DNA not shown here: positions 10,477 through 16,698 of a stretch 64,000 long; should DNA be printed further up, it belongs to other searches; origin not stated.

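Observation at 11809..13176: About 456-residue, about 67-cysteine two-tier repeat array inserted in the vWA-like head of PilY1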

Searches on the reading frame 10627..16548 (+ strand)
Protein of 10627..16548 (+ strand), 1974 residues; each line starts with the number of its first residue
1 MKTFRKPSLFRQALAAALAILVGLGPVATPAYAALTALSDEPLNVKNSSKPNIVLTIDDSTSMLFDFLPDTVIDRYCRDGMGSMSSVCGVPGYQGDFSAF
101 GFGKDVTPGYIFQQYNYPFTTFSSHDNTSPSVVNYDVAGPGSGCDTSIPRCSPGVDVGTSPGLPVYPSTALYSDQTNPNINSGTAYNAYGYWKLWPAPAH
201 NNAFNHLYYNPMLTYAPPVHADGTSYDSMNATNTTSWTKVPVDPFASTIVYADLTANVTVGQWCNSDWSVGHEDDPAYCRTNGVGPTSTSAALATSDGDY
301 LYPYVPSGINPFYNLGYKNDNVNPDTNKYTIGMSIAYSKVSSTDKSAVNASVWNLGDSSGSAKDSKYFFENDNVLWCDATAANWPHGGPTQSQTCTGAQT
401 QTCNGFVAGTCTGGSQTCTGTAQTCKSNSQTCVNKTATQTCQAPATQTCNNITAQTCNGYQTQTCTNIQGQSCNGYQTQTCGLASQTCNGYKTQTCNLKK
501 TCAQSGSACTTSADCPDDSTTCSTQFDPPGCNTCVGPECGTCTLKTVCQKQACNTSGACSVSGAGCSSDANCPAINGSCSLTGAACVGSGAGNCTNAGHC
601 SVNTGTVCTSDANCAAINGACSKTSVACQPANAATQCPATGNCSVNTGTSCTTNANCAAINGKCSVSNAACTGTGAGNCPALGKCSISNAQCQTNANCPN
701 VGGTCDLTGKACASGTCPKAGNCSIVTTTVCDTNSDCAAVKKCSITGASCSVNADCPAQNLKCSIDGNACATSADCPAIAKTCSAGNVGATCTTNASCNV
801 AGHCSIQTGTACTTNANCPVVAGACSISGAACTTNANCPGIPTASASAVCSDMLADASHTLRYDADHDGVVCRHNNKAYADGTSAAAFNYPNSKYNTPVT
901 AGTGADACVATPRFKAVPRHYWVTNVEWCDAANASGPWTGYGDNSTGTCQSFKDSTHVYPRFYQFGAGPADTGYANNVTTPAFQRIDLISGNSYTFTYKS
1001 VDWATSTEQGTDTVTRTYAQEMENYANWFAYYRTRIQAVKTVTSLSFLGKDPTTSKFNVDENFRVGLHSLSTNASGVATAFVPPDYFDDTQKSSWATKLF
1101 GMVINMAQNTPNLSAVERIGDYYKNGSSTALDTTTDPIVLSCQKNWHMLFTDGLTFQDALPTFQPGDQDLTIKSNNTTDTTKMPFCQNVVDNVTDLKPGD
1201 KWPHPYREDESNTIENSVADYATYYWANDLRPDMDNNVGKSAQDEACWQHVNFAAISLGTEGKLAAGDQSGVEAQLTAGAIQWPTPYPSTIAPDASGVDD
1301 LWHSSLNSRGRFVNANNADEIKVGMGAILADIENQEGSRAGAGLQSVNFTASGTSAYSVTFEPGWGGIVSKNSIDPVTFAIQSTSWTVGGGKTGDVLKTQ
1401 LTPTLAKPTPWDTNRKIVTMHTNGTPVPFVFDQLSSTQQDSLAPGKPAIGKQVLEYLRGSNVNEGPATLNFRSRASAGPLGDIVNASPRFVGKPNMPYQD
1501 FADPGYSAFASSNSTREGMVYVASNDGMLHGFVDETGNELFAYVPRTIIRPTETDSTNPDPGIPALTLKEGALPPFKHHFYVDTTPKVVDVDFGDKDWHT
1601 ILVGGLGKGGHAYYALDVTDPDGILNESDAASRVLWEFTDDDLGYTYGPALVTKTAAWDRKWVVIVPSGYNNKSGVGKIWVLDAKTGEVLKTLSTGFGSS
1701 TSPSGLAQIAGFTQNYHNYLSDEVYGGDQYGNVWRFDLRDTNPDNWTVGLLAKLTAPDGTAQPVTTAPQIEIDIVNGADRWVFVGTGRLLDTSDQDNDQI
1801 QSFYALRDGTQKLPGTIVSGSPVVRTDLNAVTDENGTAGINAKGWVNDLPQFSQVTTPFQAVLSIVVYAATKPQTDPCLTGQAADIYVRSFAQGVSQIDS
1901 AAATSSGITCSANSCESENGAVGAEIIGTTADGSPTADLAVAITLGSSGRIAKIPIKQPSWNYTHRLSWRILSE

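Call 5: search_protein_families(library=pfam, proteins=[window:10627-16548:+], max_evalue=1)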
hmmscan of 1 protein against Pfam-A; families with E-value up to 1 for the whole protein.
window:10627-16548:+ (1974 aa): 1 family
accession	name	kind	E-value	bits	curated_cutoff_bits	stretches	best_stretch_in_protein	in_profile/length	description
PF05567.17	T4P_PilY1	-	1.7e-38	133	28.1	1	1480-1812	1-378/411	PilY1 beta-propeller domain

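Call 7: search_protein_families(library=ncbifam, proteins=[window:10627-16548:+], max_evalue=10)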
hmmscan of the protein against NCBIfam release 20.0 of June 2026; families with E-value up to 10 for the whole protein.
window:10627-16548:+ (1974 aa): 0 families

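Call 10: find_homologous_proteins(query=window:10627-16548:+, max_evalue=1e-10)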
Query window:10627-16548:+ (1974 aa): 130 proteins with E <= 1e-10 among 8000 candidates; the best 120 are listed.
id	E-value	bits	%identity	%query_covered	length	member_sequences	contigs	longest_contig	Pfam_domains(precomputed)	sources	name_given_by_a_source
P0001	0.0e+0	4593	100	100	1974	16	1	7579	PF05567.18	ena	-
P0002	0.0e+0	3717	80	100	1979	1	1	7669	PF05567.18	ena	-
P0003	0.0e+0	3596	78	100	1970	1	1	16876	PF05567.18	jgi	jgi:type IV pilus assembly protein PilY1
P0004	0.0e+0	2927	65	100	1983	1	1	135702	PF05567.18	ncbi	-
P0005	0.0e+0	2823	65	100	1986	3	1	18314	PF05567.18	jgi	jgi:type IV pilus assembly protein PilY1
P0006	0.0e+0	2582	60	100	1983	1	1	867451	PF05567.18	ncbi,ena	-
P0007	0.0e+0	1993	50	100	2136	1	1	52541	PF05567.18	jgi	jgi:type IV pilus assembly protein PilY1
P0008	0.0e+0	1950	50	100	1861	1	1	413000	PF05567.18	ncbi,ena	-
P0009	0.0e+0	1814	50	56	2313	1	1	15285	PF05567.18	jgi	jgi:type IV pilus assembly protein PilY1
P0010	0.0e+0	1695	49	56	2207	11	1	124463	PF05567.18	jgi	-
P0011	0.0e+0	1680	50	56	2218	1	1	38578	PF05567.18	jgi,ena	jgi:type IV pilus assembly protein PilY1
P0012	0.0e+0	1666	45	99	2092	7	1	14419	PF05567.18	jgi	jgi:type IV pilus assembly protein PilY1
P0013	0.0e+0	1648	45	100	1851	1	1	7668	PF05567.18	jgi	jgi:type IV pilus assembly protein PilY1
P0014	0.0e+0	1648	50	56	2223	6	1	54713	PF05567.18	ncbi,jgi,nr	ncbi:MAG TPA: PilC/PilY family type IV pilus protein [Casimicrobiaceae bacterium]|nr:PilC/PilY famil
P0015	0.0e+0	1637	45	100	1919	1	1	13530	PF05567.18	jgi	jgi:type IV pilus assembly protein PilY1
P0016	0.0e+0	1636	44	100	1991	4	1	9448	PF05567.18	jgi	jgi:type IV pilus assembly protein PilY1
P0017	0.0e+0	1629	45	100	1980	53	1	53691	PF05567.18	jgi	-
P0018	0.0e+0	1627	45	100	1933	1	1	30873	PF05567.18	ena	-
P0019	0.0e+0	1622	44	100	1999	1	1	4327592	PF05567.18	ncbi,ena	-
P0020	0.0e+0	1620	47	57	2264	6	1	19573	PF05567.18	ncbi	ncbi:MAG: PilC/PilY family type IV pilus protein [Casimicrobiaceae bacterium]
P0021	0.0e+0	1616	45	99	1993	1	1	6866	PF05567.18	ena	-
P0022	0.0e+0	1611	45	100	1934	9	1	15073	PF05567.18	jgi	jgi:type IV pilus assembly protein PilY1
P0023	0.0e+0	1605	45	80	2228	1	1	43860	PF05567.18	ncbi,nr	ncbi:MAG: hypothetical protein JSR18_01605 [Proteobacteria bacterium]|nr:hypothetical protein [Pseud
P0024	0.0e+0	1603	44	100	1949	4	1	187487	PF05567.18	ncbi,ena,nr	ncbi:MAG TPA: PilC/PilY family type IV pilus protein [Casimicrobiaceae bacterium]|nr:PilC/PilY famil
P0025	0.0e+0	1593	45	100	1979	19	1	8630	PF05567.18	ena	-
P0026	0.0e+0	1588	44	100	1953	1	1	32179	PF05567.18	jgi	jgi:type IV pilus assembly protein PilY1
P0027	0.0e+0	1586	49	56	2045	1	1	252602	PF05567.18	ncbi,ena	-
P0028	0.0e+0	1585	44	99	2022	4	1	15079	PF05567.18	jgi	jgi:type IV pilus assembly protein PilY1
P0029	0.0e+0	1584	46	100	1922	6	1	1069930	PF05567.18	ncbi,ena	-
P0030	0.0e+0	1582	45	99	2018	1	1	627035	PF05567.18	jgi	jgi:type IV pilus assembly protein PilY1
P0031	0.0e+0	1576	47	56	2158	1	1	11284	PF05567.18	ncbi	-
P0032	0.0e+0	1574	45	100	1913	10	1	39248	PF05567.18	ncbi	-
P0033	0.0e+0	1567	45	100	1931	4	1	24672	PF05567.18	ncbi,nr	ncbi:MAG TPA: PilC/PilY family type IV pilus protein [Casimicrobiaceae bacterium]|nr:PilC/PilY famil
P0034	0.0e+0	1562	45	100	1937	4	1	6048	PF05567.18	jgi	jgi:type IV pilus assembly protein PilY1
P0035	0.0e+0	1557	43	100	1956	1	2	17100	PF05567.18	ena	-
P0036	0.0e+0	1552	47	57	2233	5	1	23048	PF05567.18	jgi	-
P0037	0.0e+0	1545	43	100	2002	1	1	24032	PF05567.18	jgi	jgi:type IV pilus assembly protein PilY1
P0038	0.0e+0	1539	45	57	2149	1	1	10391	PF05567.18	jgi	jgi:type IV pilus assembly protein PilY1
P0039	0.0e+0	1523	44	100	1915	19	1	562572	PF05567.18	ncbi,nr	ncbi:MAG: hypothetical protein IPI27_00070 [Betaproteobacteria bacterium]|nr:hypothetical protein [B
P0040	0.0e+0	1522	43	100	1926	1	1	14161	PF05567.18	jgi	jgi:type IV pilus assembly protein PilY1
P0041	0.0e+0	1522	43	100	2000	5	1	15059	PF05567.18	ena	-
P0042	0.0e+0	1517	43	100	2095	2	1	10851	PF05567.18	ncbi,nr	ncbi:MAG TPA: PilC/PilY family type IV pilus protein [Casimicrobiaceae bacterium]|nr:PilC/PilY famil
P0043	0.0e+0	1516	49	56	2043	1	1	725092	PF05567.18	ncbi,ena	-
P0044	0.0e+0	1514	43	100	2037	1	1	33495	PF05567.18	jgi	jgi:type IV pilus assembly protein PilY1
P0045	0.0e+0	1512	44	99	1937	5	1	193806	PF05567.18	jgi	jgi:type IV pilus assembly protein PilY1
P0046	0.0e+0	1510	45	90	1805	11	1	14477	PF05567.18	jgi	jgi:type IV pilus assembly protein PilY1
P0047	0.0e+0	1509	44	75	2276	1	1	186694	PF05567.18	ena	-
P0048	0.0e+0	1493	46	57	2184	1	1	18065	PF05567.18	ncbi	-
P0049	0.0e+0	1492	42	100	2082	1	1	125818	PF05567.18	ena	-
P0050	0.0e+0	1486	42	100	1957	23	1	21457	PF05567.18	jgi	-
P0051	0.0e+0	1484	43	100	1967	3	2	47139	PF05567.18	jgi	jgi:type IV pilus assembly protein PilY1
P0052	0.0e+0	1471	42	100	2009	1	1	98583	PF05567.18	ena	-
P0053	0.0e+0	1466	48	56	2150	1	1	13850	PF05567.18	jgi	jgi:type IV pilus assembly protein PilY1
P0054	0.0e+0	1463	47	71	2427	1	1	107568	PF05567.18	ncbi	-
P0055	0.0e+0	1461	43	100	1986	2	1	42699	PF05567.18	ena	-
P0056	0.0e+0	1459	42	100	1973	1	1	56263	PF05567.18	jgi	jgi:type IV pilus assembly protein PilY1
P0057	0.0e+0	1457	43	100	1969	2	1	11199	PF05567.18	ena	-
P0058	0.0e+0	1456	45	56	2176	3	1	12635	PF05567.18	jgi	jgi:type IV pilus assembly protein PilY1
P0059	0.0e+0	1452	43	100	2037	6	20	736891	PF05567.18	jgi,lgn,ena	-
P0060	0.0e+0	1442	42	100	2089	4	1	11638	PF05567.18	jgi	-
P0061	0.0e+0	1413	41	100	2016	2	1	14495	PF05567.18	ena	-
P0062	0.0e+0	1407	42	76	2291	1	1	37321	PF05567.18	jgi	jgi:type IV pilus assembly protein PilY1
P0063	0.0e+0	1402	42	79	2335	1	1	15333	PF05567.18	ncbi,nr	ncbi:MAG: hypothetical protein GZ089_02155 [Aromatoleum sp.]|nr:hypothetical protein [Aromatoleum sp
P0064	0.0e+0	1366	40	100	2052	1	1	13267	PF05567.18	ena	-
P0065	0.0e+0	1363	41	80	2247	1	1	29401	PF05567.18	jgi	jgi:type IV pilus assembly protein PilY1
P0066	0.0e+0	1360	41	100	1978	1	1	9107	PF05567.18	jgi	jgi:type IV pilus assembly protein PilY1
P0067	0.0e+0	1355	45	57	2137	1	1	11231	PF05567.18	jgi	jgi:type IV pilus assembly protein PilY1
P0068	0.0e+0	1349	41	100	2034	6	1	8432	PF05567.18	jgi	jgi:type IV pilus assembly protein PilY1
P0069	0.0e+0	1341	40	100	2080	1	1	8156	PF05567.18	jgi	jgi:type IV pilus assembly protein PilY1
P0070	0.0e+0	1329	49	54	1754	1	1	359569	PF05567.18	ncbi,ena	-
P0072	0.0e+0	1271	41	100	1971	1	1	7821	PF05567.18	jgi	jgi:type IV pilus assembly protein PilY1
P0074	0.0e+0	1195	40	100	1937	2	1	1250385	PF05567.18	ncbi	-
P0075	0.0e+0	1194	40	100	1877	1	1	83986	PF05567.18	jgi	jgi:type IV pilus assembly protein PilY1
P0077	0.0e+0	1153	46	58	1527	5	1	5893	PF05567.18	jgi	jgi:type IV pilus assembly protein PilY1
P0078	0.0e+0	1149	45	62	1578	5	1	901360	PF05567.18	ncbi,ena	-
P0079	0.0e+0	1138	46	57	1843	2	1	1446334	PF05567.18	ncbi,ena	-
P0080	0.0e+0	1123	41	56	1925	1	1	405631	-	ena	-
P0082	0.0e+0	1103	42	62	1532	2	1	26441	PF05567.18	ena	-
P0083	0.0e+0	1081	43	63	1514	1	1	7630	PF05567.18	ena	-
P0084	0.0e+0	1014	41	64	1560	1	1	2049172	PF05567.18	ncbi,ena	-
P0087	1.0e-204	701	37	60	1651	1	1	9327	PF05567.18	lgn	-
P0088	1.8e-170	587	36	56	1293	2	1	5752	PF05567.18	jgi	-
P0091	1.0e-90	323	31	50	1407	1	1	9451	PF05567.18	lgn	-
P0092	1.2e-89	319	32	34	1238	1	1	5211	PF05567.18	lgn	-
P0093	4.2e-84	301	34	34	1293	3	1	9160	PF05567.18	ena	-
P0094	1.4e-80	289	32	35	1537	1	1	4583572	PF05567.18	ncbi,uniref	ncbi:PilC/PilY family type IV pilus protein [Ramlibacter sp. MMS24-I3-19]|uniref:PilC/PilY family ty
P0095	1.6e-74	269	30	40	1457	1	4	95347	PF05567.18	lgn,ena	-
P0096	3.0e-74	268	28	39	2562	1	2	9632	PF05567.18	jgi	-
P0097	1.2e-73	266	28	50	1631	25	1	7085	PF05567.18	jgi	jgi:type IV pilus assembly protein PilY1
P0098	2.7e-73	265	35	28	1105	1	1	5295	PF05567.18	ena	-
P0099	8.6e-72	260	29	44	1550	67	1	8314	PF05567.18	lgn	-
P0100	2.5e-70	255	31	43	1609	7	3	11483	PF05567.18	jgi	-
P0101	6.3e-70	254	35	23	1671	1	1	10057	PF05567.18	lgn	-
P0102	2.1e-69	252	29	34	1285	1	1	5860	PF05567.18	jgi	jgi:type IV pilus assembly protein PilY1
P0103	3.0e-69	252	36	28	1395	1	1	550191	PF28373.1,PF05567.18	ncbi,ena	-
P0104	9.0e-69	250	33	20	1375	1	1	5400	PF05567.18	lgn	-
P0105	2.9e-68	248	37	23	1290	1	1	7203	PF28373.1,PF05567.18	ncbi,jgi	jgi:type IV pilus assembly protein PilY1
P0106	9.6e-68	247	30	40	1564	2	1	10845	PF05567.18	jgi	jgi:type IV pilus assembly protein PilY1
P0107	8.8e-66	240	28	38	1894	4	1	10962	PF13360.14,PF05567.18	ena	-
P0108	2.7e-64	235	33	20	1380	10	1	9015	PF05567.18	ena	-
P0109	3.4e-64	235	30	31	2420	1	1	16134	PF05567.18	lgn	-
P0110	1.8e-62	229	32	27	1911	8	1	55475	PF13360.14,PF05567.18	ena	-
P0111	2.9e-59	219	33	25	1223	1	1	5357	PF05567.18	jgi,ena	-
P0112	3.4e-57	212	28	43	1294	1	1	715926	PF05567.18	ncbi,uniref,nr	ncbi:pilus assembly protein [Rhodanobacter spathiphylli]|uniref:Putative type 4 fimbrial biogenesis 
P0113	4.0e-57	212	28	40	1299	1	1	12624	PF05567.18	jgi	-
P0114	1.5e-56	210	30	33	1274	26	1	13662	PF05567.18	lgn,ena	-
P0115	1.3e-55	206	33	30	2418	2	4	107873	PF05567.18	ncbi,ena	-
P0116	2.7e-45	172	28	40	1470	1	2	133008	PF05567.18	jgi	jgi:type IV pilus assembly protein PilY1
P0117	1.3e-44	170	27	43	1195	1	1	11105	PF05567.18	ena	-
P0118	4.9e-42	161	26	45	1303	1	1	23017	PF05567.18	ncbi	-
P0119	9.4e-42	161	27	40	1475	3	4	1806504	PF05567.18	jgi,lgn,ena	-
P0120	2.7e-35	139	29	22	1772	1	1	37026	PF05567.18,PF25275.2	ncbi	-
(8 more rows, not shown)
